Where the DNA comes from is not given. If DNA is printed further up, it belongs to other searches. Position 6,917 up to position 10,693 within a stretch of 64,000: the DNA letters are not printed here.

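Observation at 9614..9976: A complete receiver domain inserted inside a 1158-aa double HdrA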

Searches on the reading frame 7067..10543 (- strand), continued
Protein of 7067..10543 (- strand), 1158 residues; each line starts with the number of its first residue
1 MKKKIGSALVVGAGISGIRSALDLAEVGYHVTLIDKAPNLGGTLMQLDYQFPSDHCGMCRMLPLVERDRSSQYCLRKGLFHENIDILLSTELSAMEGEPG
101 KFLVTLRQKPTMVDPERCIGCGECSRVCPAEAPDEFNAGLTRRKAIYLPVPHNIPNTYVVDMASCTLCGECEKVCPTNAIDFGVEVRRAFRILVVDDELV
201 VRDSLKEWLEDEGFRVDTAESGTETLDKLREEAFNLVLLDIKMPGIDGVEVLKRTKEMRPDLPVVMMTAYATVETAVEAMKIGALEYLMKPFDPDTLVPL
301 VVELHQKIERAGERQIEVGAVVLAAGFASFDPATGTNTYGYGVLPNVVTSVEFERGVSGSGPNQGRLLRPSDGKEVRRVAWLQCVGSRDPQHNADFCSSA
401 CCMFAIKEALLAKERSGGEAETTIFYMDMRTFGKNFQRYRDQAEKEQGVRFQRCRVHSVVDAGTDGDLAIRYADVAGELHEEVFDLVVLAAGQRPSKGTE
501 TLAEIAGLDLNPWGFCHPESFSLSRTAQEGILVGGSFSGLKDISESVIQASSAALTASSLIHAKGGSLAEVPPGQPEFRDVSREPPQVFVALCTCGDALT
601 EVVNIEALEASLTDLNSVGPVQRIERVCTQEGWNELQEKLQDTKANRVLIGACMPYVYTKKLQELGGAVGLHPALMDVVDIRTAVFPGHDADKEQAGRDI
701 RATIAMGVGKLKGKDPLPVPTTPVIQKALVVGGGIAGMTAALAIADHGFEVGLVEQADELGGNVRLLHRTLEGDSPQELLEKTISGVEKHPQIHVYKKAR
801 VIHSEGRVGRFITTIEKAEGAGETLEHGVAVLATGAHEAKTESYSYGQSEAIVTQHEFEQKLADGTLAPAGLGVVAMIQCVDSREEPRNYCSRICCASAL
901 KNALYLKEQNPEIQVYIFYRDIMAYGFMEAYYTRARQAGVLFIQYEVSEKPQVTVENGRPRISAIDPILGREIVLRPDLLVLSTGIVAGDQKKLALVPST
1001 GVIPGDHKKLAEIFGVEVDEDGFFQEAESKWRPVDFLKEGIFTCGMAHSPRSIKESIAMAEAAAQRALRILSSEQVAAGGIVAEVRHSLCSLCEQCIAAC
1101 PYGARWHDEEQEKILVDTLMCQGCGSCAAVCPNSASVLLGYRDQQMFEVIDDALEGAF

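Call 41: predict_structure(alignment_id=A1)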
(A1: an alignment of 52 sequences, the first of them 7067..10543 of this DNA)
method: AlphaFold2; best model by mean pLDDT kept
length: 1158 residues; sequences in the alignment: 52
mean_pLDDT: 76.2   pTM: 0.75
mean pLDDT of the five models: 76.2, 74.4, 73.0, 71.4, 67.6
residues with pLDDT >= 90: 231; 70-90: 606; 50-70: 194; < 50: 127
segments of 3 or more residues with pLDDT < 50: 1-4, 49-74, 567-574, 687-690, 715-718, 885-889, 990-1005, 1027-1033, 1047-1050, 1079-1089, 1123-1126, 1128-1130, 1132-1158
pLDDT, mean of each block of 10 residues (from residue 1): 65 86 83 83 56 40 30 48 78 89 84 69 80 71 77 60 78 78 77 88 87 87 87 90 81 86 85 74 81 74 73 81 85 83 90 76 81 91 75 57 82 86 83 65 86 86 86 83 93 81 90 84 89 82 77 91 59 57 83 82 85 82 84 89 88 67 83 79 57 76 75 57 87 92 94 93 84 88 96 94 86 90 92 76 64 87 89 89 52 73 92 91 60 87 82 85 83 91 68 26 51 78 60 54 67 82 87 66 44 63 62 58 48 43 43 43
secondary structure, 60 per line:
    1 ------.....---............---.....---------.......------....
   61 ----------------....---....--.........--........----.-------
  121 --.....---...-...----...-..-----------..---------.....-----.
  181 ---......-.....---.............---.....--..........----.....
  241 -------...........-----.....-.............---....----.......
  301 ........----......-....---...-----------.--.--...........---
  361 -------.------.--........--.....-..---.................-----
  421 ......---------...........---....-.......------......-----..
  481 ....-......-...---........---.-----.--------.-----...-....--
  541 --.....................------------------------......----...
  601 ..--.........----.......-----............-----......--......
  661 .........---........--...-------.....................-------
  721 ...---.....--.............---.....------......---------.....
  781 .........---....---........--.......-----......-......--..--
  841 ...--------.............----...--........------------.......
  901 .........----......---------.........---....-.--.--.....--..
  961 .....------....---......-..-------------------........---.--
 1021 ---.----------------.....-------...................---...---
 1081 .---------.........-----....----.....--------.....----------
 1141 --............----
elements in order (helices of 4 or more, strands of 3 or more residues): E7-11 H15-26 E30-34 H44-50 H57-60 H77-80 E84-87 E90-98 E101-108 H123-127 E131-133 E142-144 H170-174 H184-189 E191-195 H199-211 E215-219 H222-231 E236-240 H248-258 E264-268 H270-282 E286-289 H294-308 E313-318 E320-323 E327-329 E347-349 H350-357 E378-385 H399-415 E421-426 H436-446 E450-453 E455-461 E468-473 E479-484 E486-491 E493-495 H499-506 E531-533 H535-538 H543-563 E588-593 H598-602 H605-613 E618-624 H630-641 E647-652 H655-669 E676-680 H693-713 E721-723 E727-731 H735-746 E750-754 H762-766 H776-789 E793-796 E800-807 E810-816 E822-827 E829-834 E852-854 H855-864 E874-881 H894-909 E914-919 H929-937 E941-944 E952-956 E959-965 E972-975 E979-984 H1007-1014 E1041-1045 H1053-1071 E1075-1077 H1091-1099 E1105-1108 E1113-1117 H1126-1130 H1143-1154
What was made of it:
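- On Receiver (REC, CheY-like) domain, PF00072: AF2: beta1 191-195, alpha1 199-211, beta2 215-219, alpha2 222-231, beta3 236-240, alpha3 248-258, beta4 264-268, alpha4 270-282, beta5 286-289, alpha5 294-308; pLDDT 81-90 (call 41).
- AF2 gives a canonical (beta-alpha)5 at pLDDT 81-90, with pTM 0.75 for the whole chain (call 41). The REC is held at both ends by short linkers inside a large protein (call 41), which restricts the free rotation that a symmetric REC-REC dimer would need.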

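Call 49: fold_search(model_id=the predicted structure, library=pdb)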
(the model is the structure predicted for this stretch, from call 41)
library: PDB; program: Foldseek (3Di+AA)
matches with E <= 10: 1972; with E <= 0.001: 1070
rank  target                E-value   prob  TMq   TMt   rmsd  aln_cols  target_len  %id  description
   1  8rvu_A                2.3e-38  1.00  0.34  0.57   9.2       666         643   27  CryoEM structure of the Elp-Hdr complex of Methanothermobacter marburgensis state 2 (composite structure) (released 2025-05-14)
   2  8rvy_A                3.3e-38  1.00  0.41  0.70   5.3       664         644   27  CryoEM structure of the Elp-Hdr complex of Methanothermobacter marburgensis state 1 (composite structure) (released 2025-05-14)
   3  8rvu_a                5.7e-38  1.00  0.34  0.90   4.2       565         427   28  CryoEM structure of the Elp-Hdr complex of Methanothermobacter marburgensis state 2 (composite structure) (released 2025-05-14)
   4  8rwn_A                8.7e-38  1.00  0.34  0.90   4.2       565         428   28  CryoEM structure of the Hdr(ABC)2 subunits of the Elp-Hdr complex of Methanothermobacter marburgensis (released 2025-05-14)
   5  5odc_A                1.0e-37  1.00  0.29  0.48  11.3       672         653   26  Heterodisulfide reductase / [NiFe]-hydrogenase complex from Methanothermococcus thermolithotrophicus at 2.3 A resoluti (released 2017-08-30)
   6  5odi_A                5.2e-37  1.00  0.34  0.60   4.0       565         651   30  Heterodisulfide reductase / [NiFe]-hydrogenase complex from Methanothermococcus thermolithotrophicus cocrystallized wi (released 2017-08-30)
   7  5odh_A                8.4e-37  1.00  0.29  0.49  11.5       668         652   26  Heterodisulfide reductase / [NiFe]-hydrogenase complex from Methanothermococcus thermolithotrophicus soaked with heter (released 2017-08-30)
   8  7bkb_A                9.3e-37  1.00  0.34  0.55   9.1       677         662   24  Formate dehydrogenase - heterodisulfide reductase - formylmethanofuran dehydrogenase complex from Methanospirillum hun (released 2021-09-29)
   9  7bkd_A                2.8e-35  1.00  0.41  0.69   5.3       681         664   24  Formate dehydrogenase - heterodisulfide reductase - formylmethanofuran dehydrogenase complex from Methanospirillum hun (released 2021-09-29)
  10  7bke_A                2.4e-34  1.00  0.34  0.86   4.3       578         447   27  Formate dehydrogenase - heterodisulfide reductase - formylmethanofuran dehydrogenase complex from Methanospirillum hun (released 2021-09-29)
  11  7bkd_a                8.7e-33  1.00  0.34  0.86   4.2       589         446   28  Formate dehydrogenase - heterodisulfide reductase - formylmethanofuran dehydrogenase complex from Methanospirillum hun (released 2021-09-29)
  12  6tjr_A                1.2e-22  1.00  0.26  0.82   3.5       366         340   26  Structure of HdrA-like subunit from Hyphomicrobium denitrificans (released 2020-08-19)
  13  3cty_B                1.2e-13  1.00  0.21  0.66   5.6       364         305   17  Crystal structure of T. acidophilum thioredoxin reductase (released 2009-02-24)
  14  3cty_A                1.3e-13  1.00  0.21  0.70   5.1       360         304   17  Crystal structure of T. acidophilum thioredoxin reductase (released 2009-02-24)
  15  1hyu                  4.3e-13  1.00  0.19  0.36  25.1       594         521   14  CRYSTAL STRUCTURE OF INTACT AHPF (released 2001-02-14)
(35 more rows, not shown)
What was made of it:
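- On HdrA-type FeS flavoprotein: Foldseek matches to HdrA chains (call 49).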

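Call 54: search_protein_families(library=ncbifam, proteins=[window:7067-10543:-], max_evalue=0.00001)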
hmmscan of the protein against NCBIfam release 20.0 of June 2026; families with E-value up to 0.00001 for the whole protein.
window:7067-10543:- (1158 aa): 200 families (the best 25 are shown)
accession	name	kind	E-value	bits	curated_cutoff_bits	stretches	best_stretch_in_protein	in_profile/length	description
NF040770.1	hetero_SS_HdrA2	exception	2e-210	700.8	1100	4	824-1155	315-642/777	CoB-CoM heterodisulfide reductase HdrA2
NF041778.1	hetero_SS_HdrA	equivalog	5.1e-166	553.7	1400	4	825-1151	326-648/771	ferredoxin:CoB-CoM heterodisulfide reductase subunit HdrA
NF041891.1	hdrA_Methbact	equivalog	9e-162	540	1300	4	824-1154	312-636/762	ferredoxin:CoB-CoM heterodisulfide reductase subunit HdrA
NF007689.0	PRK10365.1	equivalog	3.6e-29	101.8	760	1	190-300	6-116/441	sigma-54-dependent response regulator transcription factor ZraR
NF008469.0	PRK11361.1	equivalog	8.9e-29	100.5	714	1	189-301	4-116/461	acetoacetate metabolism transcriptional regulator AtoC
NF006900.1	PRK09390.1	equivalog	7.4e-28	97.5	255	1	191-314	6-129/203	response regulator FixJ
TIGR01818.1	ntrC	equivalog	1.6e-27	96.4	558.6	1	192-310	1-119/463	nitrogen regulation protein NR(I)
NF051870.1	NAssimRespRegNtrX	equivalog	3.6e-26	92.1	600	1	191-301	3-115/452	nitrogen assimilation response regulator NtrX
NF045505.1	RR_RssB_Pseudo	equivalog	6e-24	84.8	700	1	191-295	7-111/394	two-component system response regulator RssB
NF008176.1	PRK10923.1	equivalog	3.2e-23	82.1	620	1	192-302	6-116/469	nitrogen regulation protein NR(I)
NF007005.1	PRK09468.1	equivalog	6.6e-23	81.4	331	1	190-300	4-114/237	osmolarity response regulator transcription factor OmpR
NF041946.1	LuxO_transreg_Vib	equivalog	9e-23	80.8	800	1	195-307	2-114/463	quorum-sensing sigma-54 dependent transcriptional regulator LuxO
NF053512.1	nitric_RR_NosR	exception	1.1e-22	80.6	400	1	192-309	1-119/422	response regulator c-di-GMP phosphodiesterase, NosR family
NF040689.1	MtrAB_MtrA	equivalog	5.5e-22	78.2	300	1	192-323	1-131/219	MtrAB system response regulator MtrA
NF045944.1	ResRegRpaBCyano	equivalog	8.4e-22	77.7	330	1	193-312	1-119/229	response regulator transcription factor RpaB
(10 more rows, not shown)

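Call 56: find_encoding_contigs(protein=P0001, flank=1000, max_places=3)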
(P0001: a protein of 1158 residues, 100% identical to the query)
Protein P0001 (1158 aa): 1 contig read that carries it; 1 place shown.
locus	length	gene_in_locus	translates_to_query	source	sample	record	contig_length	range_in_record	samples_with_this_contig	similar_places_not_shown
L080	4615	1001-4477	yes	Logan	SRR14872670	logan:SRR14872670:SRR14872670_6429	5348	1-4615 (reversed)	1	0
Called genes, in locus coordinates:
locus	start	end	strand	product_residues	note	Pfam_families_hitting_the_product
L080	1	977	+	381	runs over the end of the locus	PF04432:FrhB_FdhB_C, PF13534:Fer4_17 (faint), PF13183:Fer4_8 (weak)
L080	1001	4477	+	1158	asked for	PF13450:NAD_binding_8 (weak), PF00037:Fer4 (weak), PF12838:Fer4_7, PF13187:Fer4_9, PF00072:Response_reg, PF07992:Pyr_redox_2, PF13450:NAD_binding_8, PF13237:Fer4_10, +21 more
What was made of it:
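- An identical protein occurs in an independent Logan assembly (call 56).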
